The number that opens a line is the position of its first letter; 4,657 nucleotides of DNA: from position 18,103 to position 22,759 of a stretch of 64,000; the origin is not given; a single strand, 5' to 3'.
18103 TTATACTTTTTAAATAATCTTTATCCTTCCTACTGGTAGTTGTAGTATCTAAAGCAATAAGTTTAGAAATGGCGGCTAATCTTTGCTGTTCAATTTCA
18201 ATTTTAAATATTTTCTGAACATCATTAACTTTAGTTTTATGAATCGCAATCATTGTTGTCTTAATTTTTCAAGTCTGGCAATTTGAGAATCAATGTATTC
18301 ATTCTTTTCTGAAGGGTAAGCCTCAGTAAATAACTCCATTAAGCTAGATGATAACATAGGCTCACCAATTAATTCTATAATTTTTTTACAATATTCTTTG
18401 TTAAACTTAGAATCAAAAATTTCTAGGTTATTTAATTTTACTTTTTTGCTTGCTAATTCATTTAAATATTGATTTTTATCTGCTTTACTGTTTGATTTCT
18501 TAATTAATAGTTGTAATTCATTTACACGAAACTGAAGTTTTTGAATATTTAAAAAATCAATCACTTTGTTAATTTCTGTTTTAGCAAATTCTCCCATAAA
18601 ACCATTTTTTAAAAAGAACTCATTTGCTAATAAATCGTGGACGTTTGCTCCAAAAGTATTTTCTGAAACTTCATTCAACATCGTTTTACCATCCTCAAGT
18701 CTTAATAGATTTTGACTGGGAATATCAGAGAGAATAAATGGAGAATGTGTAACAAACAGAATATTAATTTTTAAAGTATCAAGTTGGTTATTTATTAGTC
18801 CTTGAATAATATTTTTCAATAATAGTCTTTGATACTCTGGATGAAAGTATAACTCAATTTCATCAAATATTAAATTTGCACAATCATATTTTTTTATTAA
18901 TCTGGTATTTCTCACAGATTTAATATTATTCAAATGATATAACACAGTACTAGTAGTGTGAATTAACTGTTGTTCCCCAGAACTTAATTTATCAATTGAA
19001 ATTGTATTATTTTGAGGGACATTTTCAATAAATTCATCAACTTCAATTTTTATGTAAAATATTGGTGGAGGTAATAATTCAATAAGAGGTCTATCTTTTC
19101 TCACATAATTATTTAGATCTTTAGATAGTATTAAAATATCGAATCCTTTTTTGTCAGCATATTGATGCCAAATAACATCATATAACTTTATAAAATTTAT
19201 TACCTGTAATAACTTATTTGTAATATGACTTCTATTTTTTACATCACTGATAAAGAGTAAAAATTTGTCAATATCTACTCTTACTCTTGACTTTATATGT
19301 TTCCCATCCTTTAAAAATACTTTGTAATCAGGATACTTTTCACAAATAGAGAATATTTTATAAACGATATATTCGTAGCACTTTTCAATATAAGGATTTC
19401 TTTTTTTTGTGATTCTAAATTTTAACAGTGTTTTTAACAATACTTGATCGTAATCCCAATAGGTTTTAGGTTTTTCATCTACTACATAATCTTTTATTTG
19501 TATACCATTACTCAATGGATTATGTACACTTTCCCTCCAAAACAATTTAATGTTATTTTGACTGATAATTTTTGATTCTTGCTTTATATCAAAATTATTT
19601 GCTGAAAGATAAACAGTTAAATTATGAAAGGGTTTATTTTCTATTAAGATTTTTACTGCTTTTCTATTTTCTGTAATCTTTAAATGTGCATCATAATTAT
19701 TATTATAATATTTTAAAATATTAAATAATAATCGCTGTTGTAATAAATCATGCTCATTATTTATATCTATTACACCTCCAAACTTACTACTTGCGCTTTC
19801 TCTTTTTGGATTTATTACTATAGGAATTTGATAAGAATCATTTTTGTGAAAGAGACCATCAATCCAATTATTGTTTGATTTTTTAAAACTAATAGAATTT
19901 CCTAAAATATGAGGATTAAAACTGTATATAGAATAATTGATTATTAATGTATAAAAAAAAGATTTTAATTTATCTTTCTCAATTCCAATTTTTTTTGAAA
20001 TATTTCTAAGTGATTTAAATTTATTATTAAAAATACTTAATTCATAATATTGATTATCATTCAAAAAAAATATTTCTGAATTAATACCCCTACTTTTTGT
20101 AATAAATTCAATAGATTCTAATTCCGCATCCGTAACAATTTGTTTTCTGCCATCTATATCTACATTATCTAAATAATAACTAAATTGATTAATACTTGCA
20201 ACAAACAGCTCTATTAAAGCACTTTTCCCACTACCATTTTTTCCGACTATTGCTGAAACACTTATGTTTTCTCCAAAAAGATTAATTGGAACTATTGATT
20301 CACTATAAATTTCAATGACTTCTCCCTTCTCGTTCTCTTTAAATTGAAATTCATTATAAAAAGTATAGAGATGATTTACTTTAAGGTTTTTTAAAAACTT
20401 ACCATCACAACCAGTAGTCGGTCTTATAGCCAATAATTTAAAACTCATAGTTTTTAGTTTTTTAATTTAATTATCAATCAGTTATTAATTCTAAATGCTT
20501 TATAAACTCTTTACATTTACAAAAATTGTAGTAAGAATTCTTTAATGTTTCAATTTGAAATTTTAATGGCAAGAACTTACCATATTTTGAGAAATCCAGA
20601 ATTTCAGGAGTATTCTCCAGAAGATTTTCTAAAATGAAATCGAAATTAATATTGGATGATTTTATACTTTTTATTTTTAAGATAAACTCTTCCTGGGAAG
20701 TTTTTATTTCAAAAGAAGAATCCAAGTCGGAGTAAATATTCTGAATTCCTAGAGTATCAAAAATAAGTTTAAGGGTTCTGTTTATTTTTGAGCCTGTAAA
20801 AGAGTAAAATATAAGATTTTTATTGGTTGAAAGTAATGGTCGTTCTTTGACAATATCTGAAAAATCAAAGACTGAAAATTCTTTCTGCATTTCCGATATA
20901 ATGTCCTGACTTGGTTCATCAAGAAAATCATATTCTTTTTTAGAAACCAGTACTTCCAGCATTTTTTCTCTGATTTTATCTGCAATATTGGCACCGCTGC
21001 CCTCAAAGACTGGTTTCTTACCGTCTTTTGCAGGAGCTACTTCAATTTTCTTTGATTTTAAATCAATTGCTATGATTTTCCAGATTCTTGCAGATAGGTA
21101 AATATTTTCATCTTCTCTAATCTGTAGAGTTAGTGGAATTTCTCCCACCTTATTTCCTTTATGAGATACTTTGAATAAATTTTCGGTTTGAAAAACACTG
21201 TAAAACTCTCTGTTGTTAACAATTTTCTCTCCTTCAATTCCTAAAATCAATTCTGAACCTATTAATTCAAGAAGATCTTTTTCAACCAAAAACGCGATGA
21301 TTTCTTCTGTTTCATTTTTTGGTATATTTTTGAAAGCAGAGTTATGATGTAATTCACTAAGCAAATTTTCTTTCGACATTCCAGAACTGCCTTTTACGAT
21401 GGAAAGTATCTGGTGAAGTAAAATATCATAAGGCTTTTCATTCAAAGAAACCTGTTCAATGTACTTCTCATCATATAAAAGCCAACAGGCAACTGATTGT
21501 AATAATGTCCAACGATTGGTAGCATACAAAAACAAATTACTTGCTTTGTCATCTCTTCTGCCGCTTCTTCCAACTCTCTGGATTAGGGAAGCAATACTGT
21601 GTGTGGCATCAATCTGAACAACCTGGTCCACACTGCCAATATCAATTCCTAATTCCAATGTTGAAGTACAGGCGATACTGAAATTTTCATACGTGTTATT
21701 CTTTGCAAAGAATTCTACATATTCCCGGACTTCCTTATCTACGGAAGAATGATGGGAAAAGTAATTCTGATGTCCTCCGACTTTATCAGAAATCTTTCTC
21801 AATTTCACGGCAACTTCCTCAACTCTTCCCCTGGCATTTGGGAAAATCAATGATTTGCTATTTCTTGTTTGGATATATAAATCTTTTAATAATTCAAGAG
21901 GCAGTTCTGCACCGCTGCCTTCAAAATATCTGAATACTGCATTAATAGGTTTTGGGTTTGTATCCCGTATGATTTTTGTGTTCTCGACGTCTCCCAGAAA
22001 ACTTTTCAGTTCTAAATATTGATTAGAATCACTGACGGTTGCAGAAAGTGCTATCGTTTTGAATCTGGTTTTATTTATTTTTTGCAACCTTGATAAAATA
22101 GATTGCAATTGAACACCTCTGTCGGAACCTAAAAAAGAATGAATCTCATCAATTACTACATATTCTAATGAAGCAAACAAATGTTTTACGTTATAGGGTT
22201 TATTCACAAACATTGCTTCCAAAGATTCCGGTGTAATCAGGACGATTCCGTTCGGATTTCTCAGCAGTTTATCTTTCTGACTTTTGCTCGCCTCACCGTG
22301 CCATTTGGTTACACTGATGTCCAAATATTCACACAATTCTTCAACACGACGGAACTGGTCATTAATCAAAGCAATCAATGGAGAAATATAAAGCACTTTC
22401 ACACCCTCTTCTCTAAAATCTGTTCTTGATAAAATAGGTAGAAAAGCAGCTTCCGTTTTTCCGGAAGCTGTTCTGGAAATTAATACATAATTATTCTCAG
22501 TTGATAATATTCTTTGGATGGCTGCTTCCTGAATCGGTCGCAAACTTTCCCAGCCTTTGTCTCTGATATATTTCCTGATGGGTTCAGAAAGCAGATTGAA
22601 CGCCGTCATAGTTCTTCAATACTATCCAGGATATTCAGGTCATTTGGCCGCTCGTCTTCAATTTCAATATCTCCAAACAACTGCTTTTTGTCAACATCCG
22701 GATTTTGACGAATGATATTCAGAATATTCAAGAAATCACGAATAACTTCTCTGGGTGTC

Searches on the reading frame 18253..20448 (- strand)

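Call 92: search_protein_families(library=pfam, max_evalue=0.001, proteins=[window:18253-20448:-])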
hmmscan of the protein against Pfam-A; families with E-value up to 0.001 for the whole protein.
window:18253-20448:- (732 aa): 4 families
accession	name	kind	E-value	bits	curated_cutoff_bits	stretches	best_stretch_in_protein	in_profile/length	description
PF13304.12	AAA_21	-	1.6e-11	45.3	27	2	423-574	189-304/304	AAA domain, putative AbiEii toxin, Type IV TA system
PF13175.12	AAA_15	-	8.7e-06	26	32.1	1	237-572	60-373/374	AAA ATPase domain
PF00005.33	ABC_tran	-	8.4e-05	23.6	25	0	64-125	13-73/137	ABC transporter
PF02463.25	SMC_N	-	0.00031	20.7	40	0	63-80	25-42/220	RecF/RecN/SMC N terminal domain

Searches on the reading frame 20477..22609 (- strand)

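Call 92: search_protein_families(library=pfam, max_evalue=0.001, proteins=[window:20477-22609:-])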
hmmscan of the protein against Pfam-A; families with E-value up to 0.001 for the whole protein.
window:20477-22609:- (711 aa): 4 families
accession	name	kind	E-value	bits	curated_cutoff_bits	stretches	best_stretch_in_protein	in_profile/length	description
PF00270.35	DEAD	-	4.5e-37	127.8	26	1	24-195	1-162/167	DEAD/DEAH box helicase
PF00271.37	Helicase_C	-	1.7e-15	57.6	23.5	1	239-352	4-109/110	Helicase conserved C-terminal domain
PF19306.5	WH_Lhr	-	6.6e-07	29.3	27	1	381-442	5-65/168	Large helicase-related protein, winged helix domain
PF22590.2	Cas3-like_C_2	-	0.00033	21.3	27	1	253-353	5-105/106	CRISPR-associated nuclease/helicase Cas3, C-terminal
